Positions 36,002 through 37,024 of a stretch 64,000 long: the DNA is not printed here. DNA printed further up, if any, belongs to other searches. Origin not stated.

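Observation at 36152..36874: Type-1 copper cupredoxin carrying a Met-rich (MxM/MGM) segment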

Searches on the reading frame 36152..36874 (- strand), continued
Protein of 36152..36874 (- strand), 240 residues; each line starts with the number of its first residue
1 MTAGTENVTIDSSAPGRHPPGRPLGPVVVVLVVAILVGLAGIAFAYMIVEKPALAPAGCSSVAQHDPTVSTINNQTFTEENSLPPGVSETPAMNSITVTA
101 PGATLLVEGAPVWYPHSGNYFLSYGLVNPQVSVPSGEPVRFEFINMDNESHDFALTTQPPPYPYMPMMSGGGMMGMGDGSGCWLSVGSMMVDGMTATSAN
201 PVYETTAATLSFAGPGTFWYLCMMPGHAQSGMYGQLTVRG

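Call 32: search_protein_families(library=pfam, proteins=[L009:5080-7155:-, L009:7383-7922:+, L009:8782-9204:+, L009:9201-10022:+, L009:10004-10756:+, L009:10696-11349:+, L009:11312-11818:+, L009:11821-12894:+, L009:12928-13779:+], max_evalue=0.01)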
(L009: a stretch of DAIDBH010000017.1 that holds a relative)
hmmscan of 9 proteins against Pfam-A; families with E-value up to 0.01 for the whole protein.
L009:5080-7155:- (691 aa): 4 families
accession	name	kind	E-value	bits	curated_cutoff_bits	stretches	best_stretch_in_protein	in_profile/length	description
PF00122.25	E1-E2_ATPase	-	1.7e-49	168.3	28.1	1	177-357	3-176/181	E1-E2 ATPase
PF00702.32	Hydrolase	-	3.7e-26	93.2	26.4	1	382-575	5-191/191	haloacid dehalogenase-like hydrolase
PF04945.19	YHS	-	2.6e-09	37.4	30.3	1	3-39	2-38/47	YHS domain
PF08282.18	Hydrolase_3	-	3.7e-08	33.8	20.9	1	546-604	194-251/255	haloacid dehalogenase-like hydrolase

L009:7383-7922:+ (179 aa): 10 families
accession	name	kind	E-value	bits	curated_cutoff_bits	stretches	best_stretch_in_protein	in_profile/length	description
PF08394.17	Arc_trans_TRASH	-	7.8e-16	58.4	27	1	131-167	2-38/43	Archaeal TRASH domain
PF24273.1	TRASH_HVO_1752_C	-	6.7e-06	26.6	27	1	130-167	2-39/47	HVO_1752, C-terminal TRASH domain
PF13404.12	HTH_AsnC-type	-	7.4e-05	22.9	27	1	7-36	3-32/42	AsnC-type helix-turn-helix domain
PF13412.12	HTH_24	-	0.00013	21.9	21.9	1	7-51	3-47/48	Winged helix-turn-helix DNA-binding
PF06163.17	DUF977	-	0.00019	22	22.1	1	6-51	11-56/134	Bacterial protein of unknown function (DUF977)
PF08281.18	Sigma70_r4_2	-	0.0011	19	25.7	1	9-42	14-47/54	Sigma-70, region 4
PF08280.17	HTH_Mga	-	0.0066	16.9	23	0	14-43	13-41/59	M protein trans-acting positive regulator (MGA) HTH domain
PF08209.17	Sgf11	-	0.0072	16.3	26.4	0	152-164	2-14/33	Sgf11 (transcriptional regulation protein)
PF00412.28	LIM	-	0.0085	16.8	22.9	0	132-170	1-41/58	LIM domain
PF08279.18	HTH_11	-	0.0091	16.3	25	0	10-49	4-43/55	HTH domain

L009:8782-9204:+ (140 aa): 1 family
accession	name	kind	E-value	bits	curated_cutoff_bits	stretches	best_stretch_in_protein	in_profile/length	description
PF03625.19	DUF302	-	2e-09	37.6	23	1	46-102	4-61/63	Domain of unknown function DUF302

L009:9201-10022:+ (273 aa): 7 families
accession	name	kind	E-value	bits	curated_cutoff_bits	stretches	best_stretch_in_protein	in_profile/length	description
PF08241.18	Methyltransf_11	-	2.7e-09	38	21.2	1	68-158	1-90/95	Methyltransferase domain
PF13489.12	Methyltransf_23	-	1.4e-07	31.9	27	1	64-156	23-109/164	Methyltransferase domain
PF08242.18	Methyltransf_12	-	2.9e-07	31.6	30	1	68-159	1-96/98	Methyltransferase domain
PF13649.12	Methyltransf_25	-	4.3e-07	31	27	1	67-153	1-91/97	Methyltransferase domain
PF02475.24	TRM5-TYW2_MTfase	-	1.9e-05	25.1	28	1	59-164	32-136/164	TRM5/TYW2 methyltransferase domain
PF04445.19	SAM_MT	-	0.0038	17.1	26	1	46-105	54-113/230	Putative SAM-dependent methyltransferase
PF00398.26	RrnaAD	-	0.0057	16.2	24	1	63-106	30-73/263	Ribosomal RNA adenine dimethylase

L009:10004-10756:+ (250 aa): 2 families
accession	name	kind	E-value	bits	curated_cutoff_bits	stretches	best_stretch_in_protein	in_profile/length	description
PF00127.26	Copper-bind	-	1.2e-05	26.1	21.2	1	216-249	68-99/99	Copper binding proteins, plastocyanin/azurin family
PF07731.20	Cu-oxidase_2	-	0.0063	16.7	20.4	0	213-248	96-133/137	Multicopper oxidase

L009:10696-11349:+ (217 aa): 12 families
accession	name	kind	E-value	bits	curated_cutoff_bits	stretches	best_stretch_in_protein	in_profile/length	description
PF13847.12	Methyltransf_31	-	4.9e-16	59.2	27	1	60-167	2-110/145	Methyltransferase domain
PF13649.12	Methyltransf_25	-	2.1e-12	48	27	1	66-161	2-96/97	Methyltransferase domain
PF08241.18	Methyltransf_11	-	2.4e-12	47.8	21.2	1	66-163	1-92/95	Methyltransferase domain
PF01209.24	Ubie_methyltran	-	1.1e-09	38.5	20.1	1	57-163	43-148/233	ubiE/COQ5 methyltransferase family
PF08242.18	Methyltransf_12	-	1.2e-07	32.8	30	1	66-161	1-95/98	Methyltransferase domain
PF01728.25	FtsJ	-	4.5e-06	27.2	24.1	1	59-140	19-100/181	FtsJ-like methyltransferase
PF01135.25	PCMT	-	0.00012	22.3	20.3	1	54-113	68-125/210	Protein-L-isoaspartate(D-aspartate) O-methyltransferase (PCMT)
PF01189.24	Methyltr_RsmB-F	-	0.00036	20.7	27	1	60-125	7-72/199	16S rRNA methyltransferase RsmB/F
PF05175.20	MTS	-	0.00098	19.2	23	1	61-138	31-105/170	Methyltransferase small domain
PF13489.12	Methyltransf_23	-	0.0025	18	27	1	53-169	11-119/164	Methyltransferase domain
PF13679.12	Methyltransf_32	-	0.0062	16.9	27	1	59-126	23-94/143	Methyltransferase domain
PF13578.12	Methyltransf_24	-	0.0086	17.4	26.3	0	67-139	2-76/105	Methyltransferase domain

L009:11312-11818:+ (168 aa): 0 families

L009:11821-12894:+ (357 aa): 0 families

L009:12928-13779:+ (283 aa): 2 families
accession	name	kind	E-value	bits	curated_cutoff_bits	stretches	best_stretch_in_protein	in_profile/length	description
PF01545.26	Cation_efflux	-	9.7e-18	65.1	26.6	1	16-201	5-198/198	Cation efflux family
PF16916.11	ZT_dimer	-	5.8e-05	23.5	26.7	1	217-277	17-77/78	Dimerisation domain of Zinc Transporter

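Call 37: search_dna_similar(query=window:36152-36874:-, collection=plasmids, mode=protein, max_evalue=1, max_rows=25)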
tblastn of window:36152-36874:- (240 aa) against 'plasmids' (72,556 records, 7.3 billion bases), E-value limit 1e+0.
Records with a match: 34; places in all: 34; records where one place covers at least 80% of the query: 0.
Best place of each record, by identity: <60% 34.
By first word of the organism name: Rhizobium 8; Sulfitobacter 6; Roseibium 3; Sinorhizobium 2; Bradyrhizobium 2; Leisingera 2; Ruegeria 2; Burkholderia 1; Jannaschia 1; Nitratireductor 1; and 6 more.
By predicted mobility (MOB-suite, as given by PLSDB): non-mobilizable 24; conjugative 5; mobilizable 5.
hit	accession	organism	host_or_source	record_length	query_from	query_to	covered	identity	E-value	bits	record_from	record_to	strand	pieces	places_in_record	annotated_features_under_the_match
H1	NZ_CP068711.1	Burkholderia thailandensis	soil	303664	116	239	52%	32.3%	9e-5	50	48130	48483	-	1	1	hypothetical protein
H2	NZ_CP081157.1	Jannaschia sp. M317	-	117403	86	238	64%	25.2%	1e-1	41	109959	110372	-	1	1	plastocyanin/azurin family copper-binding protein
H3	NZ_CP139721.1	Nitratireductor rhodophyticola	Bacterial Culture,hydrothermal vent ...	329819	122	238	49%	29.9%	9e-3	44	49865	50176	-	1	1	cupredoxin family protein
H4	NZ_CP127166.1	Marivivens sp. LCG002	cell culture,seawater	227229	112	238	53%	26.0%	9e-1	38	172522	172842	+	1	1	cupredoxin family protein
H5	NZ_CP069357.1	Microvirga sp. VF16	Vachellia farnesiana,Cell culture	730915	130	239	46%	28.6%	7e-2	42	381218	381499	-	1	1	cupredoxin family protein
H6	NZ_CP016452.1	Sinorhizobium sp. RAC02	Microbial isolate,Algal phycosphere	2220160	132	238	45%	29.0%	2e-1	40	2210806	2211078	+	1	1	none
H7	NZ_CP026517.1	Deinococcus sp. NW-56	whole organism,water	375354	125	238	48%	26.7%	4e-2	42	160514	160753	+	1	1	nirK: copper-containing nitrite reductase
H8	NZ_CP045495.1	Mesorhizobium sp. NBSH29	pure culture,nutrient broth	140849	131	240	46%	27.3%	3e-3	46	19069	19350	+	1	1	cupredoxin family protein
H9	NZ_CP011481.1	Hoeflea sp. IMCC20628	-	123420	131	238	45%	26.9%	5e-1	39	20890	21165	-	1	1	cupredoxin family protein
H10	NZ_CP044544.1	Bradyrhizobium betae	Beta vulgaris,Cell culture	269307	130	239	46%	25.5%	1e-1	40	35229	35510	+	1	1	cupredoxin family protein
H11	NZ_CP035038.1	Sinorhizobium fredii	single cell,soil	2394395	132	240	45%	25.7%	9e-1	38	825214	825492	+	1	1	none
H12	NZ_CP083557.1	Leisingera sp. S132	-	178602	134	238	44%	25.7%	5e-2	42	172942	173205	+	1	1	cupredoxin family protein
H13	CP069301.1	Bradyrhizobium sp. PSBB068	monoisolate,Minnesota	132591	130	239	46%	24.5%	2e-1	40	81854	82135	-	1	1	cupredoxin family protein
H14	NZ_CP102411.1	Ruegeria sp. YS9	seaweed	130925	131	239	45%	24.6%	3e-2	43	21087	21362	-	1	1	cupredoxin family protein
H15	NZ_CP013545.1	Rhizobium phaseoli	Phaseolus vulgaris,Whole ...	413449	201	240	17%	37.5%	6e-1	39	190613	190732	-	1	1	adeH: resistance-nodulation-cell division (RND) antibiotic efflux pump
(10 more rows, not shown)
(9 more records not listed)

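Call 38: get_annotated_region(hit=H8, flank=6000)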
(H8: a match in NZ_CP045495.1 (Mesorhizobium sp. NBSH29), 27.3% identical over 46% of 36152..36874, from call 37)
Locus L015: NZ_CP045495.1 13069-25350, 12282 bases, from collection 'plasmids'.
description: Mesorhizobium sp. NBSH29 plasmid unnamed3
organism: Mesorhizobium sp. NBSH29 (NCBI taxid 2654249)
taxonomy: Bacteria; Pseudomonadota; Alphaproteobacteria; Hyphomicrobiales; Phyllobacteriaceae; Mesorhizobium; Mesorhizobium sp. NBSH29
host: -; source: pure culture,nutrient broth; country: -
typing (MOB-suite, as given by PLSDB): conjugative; relaxase MOBP,MOBQ; mating-pair formation MPF_T
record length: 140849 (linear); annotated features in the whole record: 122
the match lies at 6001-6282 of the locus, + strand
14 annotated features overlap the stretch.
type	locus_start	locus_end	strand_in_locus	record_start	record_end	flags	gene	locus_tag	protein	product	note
CDS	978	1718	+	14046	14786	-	-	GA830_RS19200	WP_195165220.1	pyridoxine 5'-phosphate synthase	GO:0008615 - pyridoxine biosynthetic process [Evidence IEA]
CDS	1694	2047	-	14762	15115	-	-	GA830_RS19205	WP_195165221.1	hypothetical protein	-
CDS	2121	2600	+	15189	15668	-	-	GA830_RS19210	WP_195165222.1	hypothetical protein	-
CDS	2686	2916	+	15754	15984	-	-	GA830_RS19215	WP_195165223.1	hypothetical protein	-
CDS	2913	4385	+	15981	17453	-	-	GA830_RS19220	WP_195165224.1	TolC family protein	GO:0055085 - transmembrane transport [Evidence IEA]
CDS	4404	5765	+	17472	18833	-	-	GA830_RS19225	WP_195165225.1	copper oxidase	-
CDS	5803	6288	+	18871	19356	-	-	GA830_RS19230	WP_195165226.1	cupredoxin family protein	-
CDS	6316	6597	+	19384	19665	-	-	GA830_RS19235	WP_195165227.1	copper-binding protein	-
CDS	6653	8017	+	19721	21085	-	-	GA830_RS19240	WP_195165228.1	adenylate/guanylate cyclase domain-containing protein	-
CDS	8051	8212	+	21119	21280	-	-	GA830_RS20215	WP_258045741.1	hypothetical protein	-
CDS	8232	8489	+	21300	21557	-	-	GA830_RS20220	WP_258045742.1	DUF411 domain-containing protein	-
CDS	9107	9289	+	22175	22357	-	-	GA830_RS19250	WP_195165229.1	hypothetical protein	-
CDS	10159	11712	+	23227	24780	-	istA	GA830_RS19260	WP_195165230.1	IS21 family transposase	-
CDS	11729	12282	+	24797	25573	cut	istB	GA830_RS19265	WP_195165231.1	IS21-like element helper ATPase IstB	-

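Call 39: get_annotated_region(hit=H1, flank=6000)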
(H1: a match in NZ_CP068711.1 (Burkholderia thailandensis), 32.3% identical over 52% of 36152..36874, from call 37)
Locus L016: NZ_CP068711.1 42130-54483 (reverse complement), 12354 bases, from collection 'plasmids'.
description: Burkholderia thailandensis strain AW34-19p plasmid p1, complete sequence
organism: Burkholderia thailandensis (NCBI taxid 57975)
taxonomy: Bacteria; Pseudomonadota; Betaproteobacteria; Burkholderiales; Burkholderiaceae; Burkholderia; Burkholderia thailandensis
host: -; source: soil; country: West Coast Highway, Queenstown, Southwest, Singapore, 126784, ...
typing (MOB-suite, as given by PLSDB): non-mobilizable; mating-pair formation MPF_F
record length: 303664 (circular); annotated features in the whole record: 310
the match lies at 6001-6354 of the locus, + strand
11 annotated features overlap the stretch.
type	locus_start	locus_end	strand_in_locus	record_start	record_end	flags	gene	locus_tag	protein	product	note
CDS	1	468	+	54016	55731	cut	-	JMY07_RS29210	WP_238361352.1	multicopper oxidase domain-containing protein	-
CDS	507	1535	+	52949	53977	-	-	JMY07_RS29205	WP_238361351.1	potassium channel family protein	GO:0034220 - monoatomic ion transmembrane transport [Evidence IEA]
CDS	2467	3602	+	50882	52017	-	-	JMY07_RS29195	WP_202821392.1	IS3 family transposase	-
CDS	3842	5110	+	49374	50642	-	-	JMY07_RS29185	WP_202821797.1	MFS transporter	GO:0055085 - transmembrane transport [Evidence IEA]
CDS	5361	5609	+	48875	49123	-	-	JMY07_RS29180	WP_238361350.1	SHOCT domain-containing protein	-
CDS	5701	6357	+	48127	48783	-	-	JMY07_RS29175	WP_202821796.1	hypothetical protein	-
CDS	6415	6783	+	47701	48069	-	-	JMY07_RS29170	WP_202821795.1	NfeD family protein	-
CDS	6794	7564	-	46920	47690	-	-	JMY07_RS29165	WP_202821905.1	glucose 1-dehydrogenase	-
CDS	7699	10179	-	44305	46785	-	-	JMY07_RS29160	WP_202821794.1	plasma-membrane proton-efflux P-type ATPase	-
CDS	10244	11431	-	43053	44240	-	-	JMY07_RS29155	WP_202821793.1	acetate/propionate family kinase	-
CDS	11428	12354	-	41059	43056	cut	ftsH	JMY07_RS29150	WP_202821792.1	ATP-dependent zinc metalloprotease FtsH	GO:0051301 - cell division [Evidence IEA]; GO:0006508 - proteolysis [Evidence IEA]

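Call 42: search_protein_families(library=ncbifam, proteins=[L015:5803-6285:+, L016:5701-6354:+, L009:10004-10753:+, P0017, P0018, P0030, P0068, P0087], max_evalue=0.01)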
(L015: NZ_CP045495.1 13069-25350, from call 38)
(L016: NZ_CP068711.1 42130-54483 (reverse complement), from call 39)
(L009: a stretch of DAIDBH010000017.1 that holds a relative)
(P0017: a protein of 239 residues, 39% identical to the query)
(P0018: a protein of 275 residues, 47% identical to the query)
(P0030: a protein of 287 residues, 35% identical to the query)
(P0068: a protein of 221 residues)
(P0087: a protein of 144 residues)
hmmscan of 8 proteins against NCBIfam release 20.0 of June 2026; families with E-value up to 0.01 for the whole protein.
L015:5803-6285:+ (161 aa): 7 families
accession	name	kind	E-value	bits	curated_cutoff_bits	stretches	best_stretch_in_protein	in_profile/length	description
NF051440.1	CuResCopIPSEAE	equivalog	8.4e-33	113.6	280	2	95-159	115-179/180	copper-resistant cuproprotein CopI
NF047895.1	CuResCopI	equivalog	4.4e-22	78.7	200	1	32-154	51-172/176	copper-resistant cuproprotein CopI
TIGR02656.1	cyanin_plasto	equivalog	1.6e-08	34.9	87.85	1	56-158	8-98/99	plastocyanin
TIGR03095.1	rusti_cyanin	equivalog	1.2e-07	32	146.7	1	65-157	52-146/148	rusticyanin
TIGR02375.1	pseudoazurin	equivalog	0.00017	21.4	109.85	1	54-82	4-30/116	pseudoazurin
TIGR03102.1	halo_cynanin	subfamily_domain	0.00098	19.2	93.8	0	49-98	25-74/115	halocyanin domain-containing protein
TIGR03094.1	sulfo_cyanin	equivalog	0.0021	17.5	168.4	1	120-159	146-185/195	sulfocyanin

L016:5701-6354:+ (218 aa): 2 families
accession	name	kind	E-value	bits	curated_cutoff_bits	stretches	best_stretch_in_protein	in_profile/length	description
TIGR03095.1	rusti_cyanin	equivalog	4.7e-28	98.3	146.7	1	74-218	11-148/148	rusticyanin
TIGR03094.1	sulfo_cyanin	equivalog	2.3e-05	23.9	168.4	1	77-217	45-184/195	sulfocyanin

L009:10004-10753:+ (250 aa): 2 families
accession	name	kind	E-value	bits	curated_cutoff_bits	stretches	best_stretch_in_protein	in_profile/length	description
TIGR03095.1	rusti_cyanin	equivalog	9.8e-29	100.5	146.7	1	79-248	3-147/148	rusticyanin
NF051440.1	CuResCopIPSEAE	equivalog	2.3e-07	30.7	280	1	131-249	56-179/180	copper-resistant cuproprotein CopI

P0017 (239 aa): 5 families
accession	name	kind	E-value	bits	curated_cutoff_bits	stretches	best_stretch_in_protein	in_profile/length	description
TIGR03095.1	rusti_cyanin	equivalog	2.4e-28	99.2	146.7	1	85-239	4-148/148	rusticyanin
TIGR03094.1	sulfo_cyanin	equivalog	0.0022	17.5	168.4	1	48-238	9-184/195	sulfocyanin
NF047895.1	CuResCopI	equivalog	0.0075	16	200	0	142-236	92-174/176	copper-resistant cuproprotein CopI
TIGR02656.1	cyanin_plasto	equivalog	0.0078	16.6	87.85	0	206-239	68-99/99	plastocyanin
TIGR02657.1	amicyanin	equivalog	0.008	16.5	110.2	0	191-238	40-82/83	amicyanin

P0018 (275 aa): 2 families
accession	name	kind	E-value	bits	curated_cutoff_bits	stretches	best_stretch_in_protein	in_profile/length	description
TIGR03095.1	rusti_cyanin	equivalog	1.9e-26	93.1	146.7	1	103-273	7-147/148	rusticyanin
NF051440.1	CuResCopIPSEAE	equivalog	1.7e-06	28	280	1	152-273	57-178/180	copper-resistant cuproprotein CopI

P0030 (287 aa): 4 families
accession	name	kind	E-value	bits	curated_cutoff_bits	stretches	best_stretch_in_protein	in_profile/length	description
TIGR03095.1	rusti_cyanin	equivalog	2.1e-33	115.6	146.7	1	125-287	13-148/148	rusticyanin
NF051440.1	CuResCopIPSEAE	equivalog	9e-05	22.3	280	1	257-286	149-178/180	copper-resistant cuproprotein CopI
TIGR02656.1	cyanin_plasto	equivalog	0.00054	20.3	87.85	0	253-286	67-98/99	plastocyanin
TIGR03102.1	halo_cynanin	subfamily_domain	0.0011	19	93.8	1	252-286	82-114/115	halocyanin domain-containing protein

P0068 (221 aa): 3 families
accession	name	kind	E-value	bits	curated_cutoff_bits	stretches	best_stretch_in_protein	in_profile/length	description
TIGR03095.1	rusti_cyanin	equivalog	3.3e-33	115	146.7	1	84-220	11-147/148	rusticyanin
TIGR03094.1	sulfo_cyanin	equivalog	1.1e-06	28.2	168.4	1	79-220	36-184/195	sulfocyanin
NF051440.1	CuResCopIPSEAE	equivalog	0.0026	17.6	280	1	188-220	146-178/180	copper-resistant cuproprotein CopI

P0087 (144 aa): 3 families
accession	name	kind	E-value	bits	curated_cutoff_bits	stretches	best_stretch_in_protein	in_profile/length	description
TIGR03095.1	rusti_cyanin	equivalog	7.5e-31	107.3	146.7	1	9-143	13-147/148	rusticyanin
TIGR02376.1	Cu_nitrite_red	equivalog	0.0012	18.2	296.3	1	44-143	56-144/326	copper-containing nitrite reductase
TIGR03094.1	sulfo_cyanin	equivalog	0.0033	16.9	168.4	0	39-144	75-185/195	sulfocyanin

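Call 51: find_encoding_contigs(protein=P0009, flank=10000, max_places=2)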
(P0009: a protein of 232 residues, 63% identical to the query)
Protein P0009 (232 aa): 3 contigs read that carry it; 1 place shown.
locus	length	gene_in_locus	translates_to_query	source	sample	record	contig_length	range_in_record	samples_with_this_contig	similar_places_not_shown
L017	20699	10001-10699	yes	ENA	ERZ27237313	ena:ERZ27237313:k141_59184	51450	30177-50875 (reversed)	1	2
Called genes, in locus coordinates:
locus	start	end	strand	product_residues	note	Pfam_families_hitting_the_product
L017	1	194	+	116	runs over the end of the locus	PF01638:HxlR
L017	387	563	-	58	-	-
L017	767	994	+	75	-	-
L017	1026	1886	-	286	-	PF01636:APH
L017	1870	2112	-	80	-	-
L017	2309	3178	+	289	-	PF10686:YAcAr, PF14216:DUF4326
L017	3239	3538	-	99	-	-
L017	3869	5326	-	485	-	-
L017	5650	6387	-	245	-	-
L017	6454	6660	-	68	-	-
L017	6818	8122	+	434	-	-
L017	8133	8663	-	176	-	-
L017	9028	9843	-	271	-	PF18423:zf_CopZ, PF04324:Fer2_BFD (weak), PF00403:HMA (faint)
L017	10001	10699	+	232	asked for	PF06525:SoxE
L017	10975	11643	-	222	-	-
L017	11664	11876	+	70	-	-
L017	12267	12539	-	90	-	-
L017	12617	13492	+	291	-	-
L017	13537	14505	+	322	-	PF13527:Acetyltransf_9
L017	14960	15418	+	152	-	-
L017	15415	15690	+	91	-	-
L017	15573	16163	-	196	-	-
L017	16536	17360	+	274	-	-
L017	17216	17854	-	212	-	-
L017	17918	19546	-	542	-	-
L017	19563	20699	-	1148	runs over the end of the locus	-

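Call 52: find_encoding_contigs(protein=P0041, flank=10000, max_places=2)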
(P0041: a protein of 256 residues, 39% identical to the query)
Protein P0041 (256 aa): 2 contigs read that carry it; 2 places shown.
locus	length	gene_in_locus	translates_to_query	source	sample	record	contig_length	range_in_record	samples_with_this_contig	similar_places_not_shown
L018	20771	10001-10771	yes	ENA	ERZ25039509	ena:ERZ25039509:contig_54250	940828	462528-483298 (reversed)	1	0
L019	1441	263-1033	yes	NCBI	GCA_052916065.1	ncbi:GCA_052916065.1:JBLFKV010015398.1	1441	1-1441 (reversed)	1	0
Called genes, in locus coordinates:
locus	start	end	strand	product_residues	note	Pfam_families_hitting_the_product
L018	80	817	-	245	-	-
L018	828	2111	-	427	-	PF01555:N6_N4_Mtase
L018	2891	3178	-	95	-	-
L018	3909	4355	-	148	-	PF13273:DUF4064, PF19609:DUF6114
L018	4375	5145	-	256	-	-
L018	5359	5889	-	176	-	PF02566:OsmC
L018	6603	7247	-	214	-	PF13529:Peptidase_C39_2 (weak), PF03412:Peptidase_C39 (faint), PF11814:DUF3335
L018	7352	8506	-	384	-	PF07992:Pyr_redox_2, PF21706:FCSD_central (weak)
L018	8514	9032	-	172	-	PF02629:CoA_binding, PF13380:CoA_binding_2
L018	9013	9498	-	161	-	PF01022:HTH_5, PF12802:MarR_2 (weak), PF12840:HTH_20, PF13412:HTH_24 (weak), PF21476:PF0610-like_N (weak), PF01978:TrmB (weak)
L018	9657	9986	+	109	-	PF09851:SHOCT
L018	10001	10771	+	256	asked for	PF07732:Cu-oxidase_3 (faint), PF00127:Copper-bind (weak)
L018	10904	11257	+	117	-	PF02635:DsrE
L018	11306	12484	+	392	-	PF00266:Aminotran_5, PF01212:Beta_elim_lyase, PF01041:DegT_DnrJ_EryC1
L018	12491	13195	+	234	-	PF13489:Methyltransf_23, PF08241:Methyltransf_11, PF08242:Methyltransf_12 (weak), PF13649:Methyltransf_25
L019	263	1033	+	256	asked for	PF07732:Cu-oxidase_3 (faint), PF00127:Copper-bind (weak)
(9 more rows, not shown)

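Call 53: find_encoding_contigs(protein=P0016, flank=10000, max_places=2)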
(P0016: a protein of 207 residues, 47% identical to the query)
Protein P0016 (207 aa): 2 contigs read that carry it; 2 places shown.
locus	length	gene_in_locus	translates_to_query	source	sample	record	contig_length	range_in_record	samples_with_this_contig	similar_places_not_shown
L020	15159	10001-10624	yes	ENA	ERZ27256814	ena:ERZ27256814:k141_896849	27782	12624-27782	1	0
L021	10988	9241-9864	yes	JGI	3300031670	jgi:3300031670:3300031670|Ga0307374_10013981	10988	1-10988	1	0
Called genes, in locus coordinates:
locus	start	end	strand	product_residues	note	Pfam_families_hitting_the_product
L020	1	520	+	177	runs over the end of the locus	-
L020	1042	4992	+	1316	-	PF13620:CarboxypepD_reg (weak)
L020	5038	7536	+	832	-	PF02369:Big_1 (weak)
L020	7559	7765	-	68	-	-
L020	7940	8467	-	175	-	PF02566:OsmC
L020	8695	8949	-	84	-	PF00403:HMA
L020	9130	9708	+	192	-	PF24034:DUF7343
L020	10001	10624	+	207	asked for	PF00127:Copper-bind (faint)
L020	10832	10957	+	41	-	PF04945:YHS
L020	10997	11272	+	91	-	PF19609:DUF6114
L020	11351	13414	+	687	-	PF00122:E1-E2_ATPase, PF00702:Hydrolase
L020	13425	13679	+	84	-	PF00403:HMA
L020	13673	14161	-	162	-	-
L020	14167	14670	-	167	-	PF01048:PNP_UDP_1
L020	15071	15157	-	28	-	?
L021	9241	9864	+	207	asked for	PF00127:Copper-bind (faint)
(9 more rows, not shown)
